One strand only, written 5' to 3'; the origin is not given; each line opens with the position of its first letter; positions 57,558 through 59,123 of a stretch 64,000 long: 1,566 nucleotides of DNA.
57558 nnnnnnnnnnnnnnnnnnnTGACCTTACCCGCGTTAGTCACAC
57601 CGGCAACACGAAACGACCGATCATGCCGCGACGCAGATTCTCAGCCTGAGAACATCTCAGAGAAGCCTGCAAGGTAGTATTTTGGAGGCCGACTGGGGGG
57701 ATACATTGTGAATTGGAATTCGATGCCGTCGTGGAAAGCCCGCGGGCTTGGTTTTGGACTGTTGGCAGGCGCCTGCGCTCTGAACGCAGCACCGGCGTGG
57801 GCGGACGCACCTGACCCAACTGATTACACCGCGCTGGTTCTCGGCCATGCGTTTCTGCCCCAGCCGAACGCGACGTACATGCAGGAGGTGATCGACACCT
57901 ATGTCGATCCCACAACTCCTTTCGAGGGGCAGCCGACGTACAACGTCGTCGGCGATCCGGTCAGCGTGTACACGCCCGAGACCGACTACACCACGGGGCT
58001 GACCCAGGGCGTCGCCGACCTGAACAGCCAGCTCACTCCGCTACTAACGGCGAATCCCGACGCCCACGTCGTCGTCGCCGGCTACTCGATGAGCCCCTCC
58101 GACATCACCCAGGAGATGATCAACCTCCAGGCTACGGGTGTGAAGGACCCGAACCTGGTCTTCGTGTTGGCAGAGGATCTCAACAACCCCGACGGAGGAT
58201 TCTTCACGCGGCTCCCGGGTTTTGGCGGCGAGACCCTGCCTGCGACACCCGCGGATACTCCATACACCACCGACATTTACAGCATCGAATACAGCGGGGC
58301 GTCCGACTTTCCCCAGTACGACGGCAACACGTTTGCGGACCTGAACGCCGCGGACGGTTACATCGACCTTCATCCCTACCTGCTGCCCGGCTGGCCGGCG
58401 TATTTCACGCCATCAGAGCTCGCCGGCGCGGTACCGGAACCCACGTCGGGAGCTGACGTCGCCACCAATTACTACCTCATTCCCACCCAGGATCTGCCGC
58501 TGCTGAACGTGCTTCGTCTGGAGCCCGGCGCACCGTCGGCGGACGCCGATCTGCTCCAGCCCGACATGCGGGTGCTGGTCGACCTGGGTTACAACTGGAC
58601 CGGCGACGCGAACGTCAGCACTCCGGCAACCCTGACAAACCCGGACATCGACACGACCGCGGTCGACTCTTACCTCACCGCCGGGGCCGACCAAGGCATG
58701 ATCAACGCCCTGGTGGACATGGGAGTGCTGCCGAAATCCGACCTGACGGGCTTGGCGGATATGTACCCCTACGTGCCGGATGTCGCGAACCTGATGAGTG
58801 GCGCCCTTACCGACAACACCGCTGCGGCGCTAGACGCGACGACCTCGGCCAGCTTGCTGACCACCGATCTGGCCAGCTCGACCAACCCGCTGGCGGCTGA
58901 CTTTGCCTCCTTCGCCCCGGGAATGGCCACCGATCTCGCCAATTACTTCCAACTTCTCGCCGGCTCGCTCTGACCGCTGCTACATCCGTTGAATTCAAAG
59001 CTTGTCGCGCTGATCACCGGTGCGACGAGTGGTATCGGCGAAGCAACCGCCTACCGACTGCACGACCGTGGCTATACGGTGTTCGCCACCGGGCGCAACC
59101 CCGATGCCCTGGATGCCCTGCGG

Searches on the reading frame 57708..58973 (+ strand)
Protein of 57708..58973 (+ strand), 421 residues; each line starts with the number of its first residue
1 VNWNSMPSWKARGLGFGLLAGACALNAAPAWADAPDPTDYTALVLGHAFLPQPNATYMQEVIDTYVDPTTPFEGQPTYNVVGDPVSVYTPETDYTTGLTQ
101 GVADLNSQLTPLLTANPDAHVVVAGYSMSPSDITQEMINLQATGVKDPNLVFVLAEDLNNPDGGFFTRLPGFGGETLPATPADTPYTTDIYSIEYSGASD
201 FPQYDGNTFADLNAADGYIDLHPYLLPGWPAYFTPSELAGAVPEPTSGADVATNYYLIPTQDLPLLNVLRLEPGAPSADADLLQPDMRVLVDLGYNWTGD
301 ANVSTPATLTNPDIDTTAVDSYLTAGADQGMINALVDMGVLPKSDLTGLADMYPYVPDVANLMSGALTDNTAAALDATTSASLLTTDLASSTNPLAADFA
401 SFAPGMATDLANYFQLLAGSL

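Call 3: search_protein_families(library=pfam, proteins=[window:57708-58973:+], max_evalue=1)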
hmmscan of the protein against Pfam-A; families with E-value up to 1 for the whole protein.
window:57708-58973:+ (421 aa): 2 families
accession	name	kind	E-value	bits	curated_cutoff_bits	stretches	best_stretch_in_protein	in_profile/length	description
PF08237.17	PE-PPE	-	2.1e-37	129.2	21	1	91-295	23-227/228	PE-PPE domain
PF01083.28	Cutinase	-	0.058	13.8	25.9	1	88-129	46-89/173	Cutinase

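Call 4: search_protein_families(library=ncbifam, proteins=[window:57708-58973:+], max_evalue=1)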
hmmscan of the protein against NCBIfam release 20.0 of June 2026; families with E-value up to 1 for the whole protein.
window:57708-58973:+ (421 aa): 0 families
